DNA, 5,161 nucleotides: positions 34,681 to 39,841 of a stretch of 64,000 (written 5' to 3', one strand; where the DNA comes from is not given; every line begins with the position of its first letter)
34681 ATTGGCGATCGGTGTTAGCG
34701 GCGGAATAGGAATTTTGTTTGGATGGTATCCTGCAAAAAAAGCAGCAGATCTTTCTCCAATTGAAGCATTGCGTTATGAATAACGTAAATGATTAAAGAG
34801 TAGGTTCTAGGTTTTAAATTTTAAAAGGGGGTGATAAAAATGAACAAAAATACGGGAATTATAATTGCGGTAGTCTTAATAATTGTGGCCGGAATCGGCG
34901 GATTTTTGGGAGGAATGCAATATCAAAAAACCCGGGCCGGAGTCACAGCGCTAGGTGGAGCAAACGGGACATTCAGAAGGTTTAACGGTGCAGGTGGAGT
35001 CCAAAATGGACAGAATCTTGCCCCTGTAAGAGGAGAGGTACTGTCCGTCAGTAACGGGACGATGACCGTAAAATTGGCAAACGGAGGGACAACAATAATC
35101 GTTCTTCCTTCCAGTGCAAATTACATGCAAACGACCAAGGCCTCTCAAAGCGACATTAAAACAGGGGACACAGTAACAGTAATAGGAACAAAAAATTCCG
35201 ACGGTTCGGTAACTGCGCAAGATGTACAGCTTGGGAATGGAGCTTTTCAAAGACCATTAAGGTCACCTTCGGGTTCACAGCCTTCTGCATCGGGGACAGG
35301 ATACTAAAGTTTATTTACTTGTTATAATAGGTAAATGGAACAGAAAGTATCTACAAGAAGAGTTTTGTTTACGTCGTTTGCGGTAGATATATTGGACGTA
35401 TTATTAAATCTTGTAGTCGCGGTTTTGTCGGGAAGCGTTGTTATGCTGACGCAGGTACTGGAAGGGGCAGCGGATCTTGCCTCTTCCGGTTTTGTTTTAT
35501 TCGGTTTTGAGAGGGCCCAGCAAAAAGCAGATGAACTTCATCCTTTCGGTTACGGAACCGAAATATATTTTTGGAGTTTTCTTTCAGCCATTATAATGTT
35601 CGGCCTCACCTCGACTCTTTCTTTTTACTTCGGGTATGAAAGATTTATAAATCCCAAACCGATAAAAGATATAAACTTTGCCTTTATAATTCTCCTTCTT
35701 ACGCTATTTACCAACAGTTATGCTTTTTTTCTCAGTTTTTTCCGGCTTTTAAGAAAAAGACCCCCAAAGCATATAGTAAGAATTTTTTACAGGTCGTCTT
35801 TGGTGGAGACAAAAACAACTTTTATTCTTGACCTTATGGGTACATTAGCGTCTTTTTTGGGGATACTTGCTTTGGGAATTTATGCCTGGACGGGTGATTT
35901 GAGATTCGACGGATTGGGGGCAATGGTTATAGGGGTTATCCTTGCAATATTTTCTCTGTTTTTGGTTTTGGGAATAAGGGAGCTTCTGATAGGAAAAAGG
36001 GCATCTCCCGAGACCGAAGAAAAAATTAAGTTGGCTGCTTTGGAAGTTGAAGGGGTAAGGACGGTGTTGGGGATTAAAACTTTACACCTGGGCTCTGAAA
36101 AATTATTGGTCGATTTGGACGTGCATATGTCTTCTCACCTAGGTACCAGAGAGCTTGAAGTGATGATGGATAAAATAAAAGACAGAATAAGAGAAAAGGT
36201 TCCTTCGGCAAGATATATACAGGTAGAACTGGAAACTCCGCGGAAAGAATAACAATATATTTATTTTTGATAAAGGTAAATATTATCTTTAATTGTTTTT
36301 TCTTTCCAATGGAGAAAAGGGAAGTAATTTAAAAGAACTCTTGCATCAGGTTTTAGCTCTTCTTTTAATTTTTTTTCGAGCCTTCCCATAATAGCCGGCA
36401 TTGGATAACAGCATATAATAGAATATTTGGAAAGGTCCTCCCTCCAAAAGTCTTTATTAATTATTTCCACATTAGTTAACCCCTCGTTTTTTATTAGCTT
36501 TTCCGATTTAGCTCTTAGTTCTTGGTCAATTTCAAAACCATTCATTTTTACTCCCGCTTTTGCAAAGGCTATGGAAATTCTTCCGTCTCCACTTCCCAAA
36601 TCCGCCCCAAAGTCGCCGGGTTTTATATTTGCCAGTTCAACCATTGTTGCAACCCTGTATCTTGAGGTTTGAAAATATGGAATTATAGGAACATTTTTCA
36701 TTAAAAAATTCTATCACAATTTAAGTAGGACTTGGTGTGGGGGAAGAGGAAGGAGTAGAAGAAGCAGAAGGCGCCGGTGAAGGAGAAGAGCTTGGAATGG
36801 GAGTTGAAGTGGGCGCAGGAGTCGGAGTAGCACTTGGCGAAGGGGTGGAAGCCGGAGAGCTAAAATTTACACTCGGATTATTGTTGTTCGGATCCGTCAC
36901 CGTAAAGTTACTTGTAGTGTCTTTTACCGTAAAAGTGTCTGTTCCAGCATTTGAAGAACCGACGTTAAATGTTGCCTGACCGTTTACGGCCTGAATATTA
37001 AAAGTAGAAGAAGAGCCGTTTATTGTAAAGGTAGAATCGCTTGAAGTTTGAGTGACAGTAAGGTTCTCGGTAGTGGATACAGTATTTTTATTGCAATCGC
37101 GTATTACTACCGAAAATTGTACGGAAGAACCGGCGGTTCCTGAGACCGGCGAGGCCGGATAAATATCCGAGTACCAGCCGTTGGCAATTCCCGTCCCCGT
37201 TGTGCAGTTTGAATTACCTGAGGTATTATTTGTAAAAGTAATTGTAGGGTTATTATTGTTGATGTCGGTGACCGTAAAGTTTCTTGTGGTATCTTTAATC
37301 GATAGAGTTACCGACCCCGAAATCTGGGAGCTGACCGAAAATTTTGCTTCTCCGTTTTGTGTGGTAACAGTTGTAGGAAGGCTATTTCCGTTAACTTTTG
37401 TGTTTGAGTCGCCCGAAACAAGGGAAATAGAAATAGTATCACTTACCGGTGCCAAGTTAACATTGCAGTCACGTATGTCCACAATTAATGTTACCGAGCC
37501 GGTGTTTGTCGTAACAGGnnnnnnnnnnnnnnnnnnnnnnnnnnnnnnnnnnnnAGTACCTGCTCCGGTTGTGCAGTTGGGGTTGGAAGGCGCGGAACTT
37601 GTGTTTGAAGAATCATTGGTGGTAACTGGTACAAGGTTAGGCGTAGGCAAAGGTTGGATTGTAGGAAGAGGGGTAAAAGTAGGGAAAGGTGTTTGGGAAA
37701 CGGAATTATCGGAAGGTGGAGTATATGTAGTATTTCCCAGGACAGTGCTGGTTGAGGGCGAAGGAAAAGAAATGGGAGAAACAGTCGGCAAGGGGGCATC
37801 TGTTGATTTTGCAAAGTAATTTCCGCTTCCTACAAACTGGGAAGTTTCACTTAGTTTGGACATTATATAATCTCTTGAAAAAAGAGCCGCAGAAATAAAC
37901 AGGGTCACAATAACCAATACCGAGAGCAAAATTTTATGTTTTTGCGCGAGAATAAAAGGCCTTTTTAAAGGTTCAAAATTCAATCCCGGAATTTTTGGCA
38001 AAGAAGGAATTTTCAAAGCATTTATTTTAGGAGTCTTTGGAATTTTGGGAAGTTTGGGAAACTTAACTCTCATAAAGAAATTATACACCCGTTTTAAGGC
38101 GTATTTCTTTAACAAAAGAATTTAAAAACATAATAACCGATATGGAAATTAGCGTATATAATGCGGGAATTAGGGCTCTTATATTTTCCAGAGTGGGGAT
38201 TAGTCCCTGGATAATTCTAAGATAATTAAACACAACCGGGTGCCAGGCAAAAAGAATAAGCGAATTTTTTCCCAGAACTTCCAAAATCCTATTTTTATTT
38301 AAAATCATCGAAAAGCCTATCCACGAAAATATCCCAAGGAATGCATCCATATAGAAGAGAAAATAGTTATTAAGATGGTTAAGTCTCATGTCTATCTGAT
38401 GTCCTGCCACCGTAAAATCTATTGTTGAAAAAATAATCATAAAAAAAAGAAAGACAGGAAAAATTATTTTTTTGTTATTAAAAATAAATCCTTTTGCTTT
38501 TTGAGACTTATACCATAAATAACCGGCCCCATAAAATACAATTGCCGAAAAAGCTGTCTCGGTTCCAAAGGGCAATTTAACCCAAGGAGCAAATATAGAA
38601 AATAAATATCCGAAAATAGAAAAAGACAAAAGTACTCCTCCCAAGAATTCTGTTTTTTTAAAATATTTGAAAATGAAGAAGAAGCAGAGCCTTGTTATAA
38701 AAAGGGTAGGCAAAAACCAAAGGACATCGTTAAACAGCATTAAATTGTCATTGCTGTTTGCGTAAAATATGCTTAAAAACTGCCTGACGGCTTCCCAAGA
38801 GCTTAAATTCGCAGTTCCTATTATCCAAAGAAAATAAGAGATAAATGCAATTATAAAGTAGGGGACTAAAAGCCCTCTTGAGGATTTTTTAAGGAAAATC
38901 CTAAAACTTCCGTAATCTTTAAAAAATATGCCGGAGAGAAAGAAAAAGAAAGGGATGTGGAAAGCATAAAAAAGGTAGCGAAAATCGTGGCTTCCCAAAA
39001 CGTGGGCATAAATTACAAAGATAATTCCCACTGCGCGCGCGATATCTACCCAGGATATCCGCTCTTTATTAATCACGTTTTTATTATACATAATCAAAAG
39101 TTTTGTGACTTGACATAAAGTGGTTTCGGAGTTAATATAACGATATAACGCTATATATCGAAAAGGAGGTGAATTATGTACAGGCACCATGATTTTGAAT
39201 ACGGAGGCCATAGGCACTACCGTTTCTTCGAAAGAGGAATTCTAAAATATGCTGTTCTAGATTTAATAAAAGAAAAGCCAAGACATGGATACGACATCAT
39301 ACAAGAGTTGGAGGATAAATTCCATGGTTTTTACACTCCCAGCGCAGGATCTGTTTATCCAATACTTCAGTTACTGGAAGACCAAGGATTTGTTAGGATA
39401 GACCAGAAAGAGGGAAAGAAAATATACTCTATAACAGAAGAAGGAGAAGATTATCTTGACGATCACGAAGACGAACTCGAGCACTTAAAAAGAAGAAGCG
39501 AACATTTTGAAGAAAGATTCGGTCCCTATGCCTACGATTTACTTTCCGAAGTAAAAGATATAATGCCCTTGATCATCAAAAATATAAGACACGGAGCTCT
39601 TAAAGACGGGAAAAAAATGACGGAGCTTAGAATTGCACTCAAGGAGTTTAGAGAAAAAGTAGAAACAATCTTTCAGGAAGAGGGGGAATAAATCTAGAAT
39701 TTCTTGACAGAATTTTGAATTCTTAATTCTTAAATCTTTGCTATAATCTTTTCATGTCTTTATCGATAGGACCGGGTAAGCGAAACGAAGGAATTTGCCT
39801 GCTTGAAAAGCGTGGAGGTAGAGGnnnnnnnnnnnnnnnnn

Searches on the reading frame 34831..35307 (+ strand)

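Call 64: search_protein_families(library=pfam, proteins=[window:34831-35307:+], max_evalue=0.001)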
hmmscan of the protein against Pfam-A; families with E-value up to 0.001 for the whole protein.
window:34831-35307:+ (158 aa): 1 family
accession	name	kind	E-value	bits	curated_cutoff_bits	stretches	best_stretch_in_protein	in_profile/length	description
PF18914.6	DUF5666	-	2.9e-07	31.1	27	1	67-132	1-59/60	Domain of unknown function (DUF5666)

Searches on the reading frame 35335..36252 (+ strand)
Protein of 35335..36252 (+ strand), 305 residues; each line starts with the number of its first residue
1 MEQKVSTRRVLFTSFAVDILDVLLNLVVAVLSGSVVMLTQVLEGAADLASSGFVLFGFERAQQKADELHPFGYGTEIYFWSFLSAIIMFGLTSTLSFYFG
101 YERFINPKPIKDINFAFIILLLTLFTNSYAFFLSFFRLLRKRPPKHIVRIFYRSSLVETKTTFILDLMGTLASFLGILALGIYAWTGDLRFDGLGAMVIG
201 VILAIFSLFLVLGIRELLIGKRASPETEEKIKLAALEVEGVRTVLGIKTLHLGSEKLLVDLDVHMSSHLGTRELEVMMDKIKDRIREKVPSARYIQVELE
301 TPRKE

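Call 64: search_protein_families(library=pfam, proteins=[window:35335-36252:+], max_evalue=0.001)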
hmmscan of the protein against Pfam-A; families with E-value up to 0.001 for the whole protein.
window:35335-36252:+ (305 aa): 2 families
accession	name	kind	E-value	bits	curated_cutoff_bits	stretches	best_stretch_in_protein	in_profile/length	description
PF01545.26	Cation_efflux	-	4.7e-23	82.5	26.6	1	11-210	1-189/198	Cation efflux family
PF16916.11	ZT_dimer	-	5.5e-08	33.2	26.7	1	224-298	2-76/78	Dimerisation domain of Zinc Transporter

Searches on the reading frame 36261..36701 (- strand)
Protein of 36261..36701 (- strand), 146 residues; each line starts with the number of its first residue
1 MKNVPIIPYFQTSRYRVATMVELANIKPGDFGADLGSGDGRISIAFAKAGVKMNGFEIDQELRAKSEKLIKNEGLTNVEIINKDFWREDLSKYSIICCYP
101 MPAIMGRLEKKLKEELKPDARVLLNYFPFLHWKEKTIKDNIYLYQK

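Call 24: search_protein_families(library=pfam, proteins=[window:36261-36701:-], max_evalue=0.001)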
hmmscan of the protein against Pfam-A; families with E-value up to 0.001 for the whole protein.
window:36261-36701:- (146 aa): 4 families
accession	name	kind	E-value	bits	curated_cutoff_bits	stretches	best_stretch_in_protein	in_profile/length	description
PF13649.12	Methyltransf_25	-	3.1e-05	25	27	1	34-98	3-70/97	Methyltransferase domain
PF00398.26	RrnaAD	-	5.6e-05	22.8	24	1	10-92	12-92/263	Ribosomal RNA adenine dimethylase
PF13847.12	Methyltransf_31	-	8e-05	22.8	27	1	34-128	9-113/145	Methyltransferase domain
PF01135.25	PCMT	-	0.00041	20.6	20.3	1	14-85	59-133/210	Protein-L-isoaspartate(D-aspartate) O-methyltransferase (PCMT)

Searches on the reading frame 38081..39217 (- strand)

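Call 24: search_protein_families(library=pfam, proteins=[window:38081-39217:-], max_evalue=0.001)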
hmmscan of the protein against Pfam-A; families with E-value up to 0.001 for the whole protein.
window:38081-39217:- (378 aa): 1 family
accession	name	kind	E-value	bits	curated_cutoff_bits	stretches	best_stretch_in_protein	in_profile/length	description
PF01757.29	Acyl_transf_3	-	1.5e-24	87.1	31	1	55-363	2-322/326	Acyltransferase domain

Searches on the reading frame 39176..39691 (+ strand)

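Call 24: search_protein_families(library=pfam, proteins=[window:39176-39691:+], max_evalue=0.001)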
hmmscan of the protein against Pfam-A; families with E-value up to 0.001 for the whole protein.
window:39176-39691:+ (171 aa): 4 families
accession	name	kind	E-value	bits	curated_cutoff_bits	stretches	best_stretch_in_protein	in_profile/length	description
PF03551.20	PadR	-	1.6e-21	76.5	27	1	27-95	1-74/75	Transcriptional regulator PadR-like family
PF22194.2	F-93_WHD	-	4.7e-05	23.8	28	1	32-90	8-62/62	F-93, winged-helix domain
PF02334.22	RTP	-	0.00024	22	26.7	1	20-85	7-72/113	Replication terminator protein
PF14277.12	DUF4364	-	0.0004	20.7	26.9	1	63-104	39-80/162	Domain of unknown function (DUF4364)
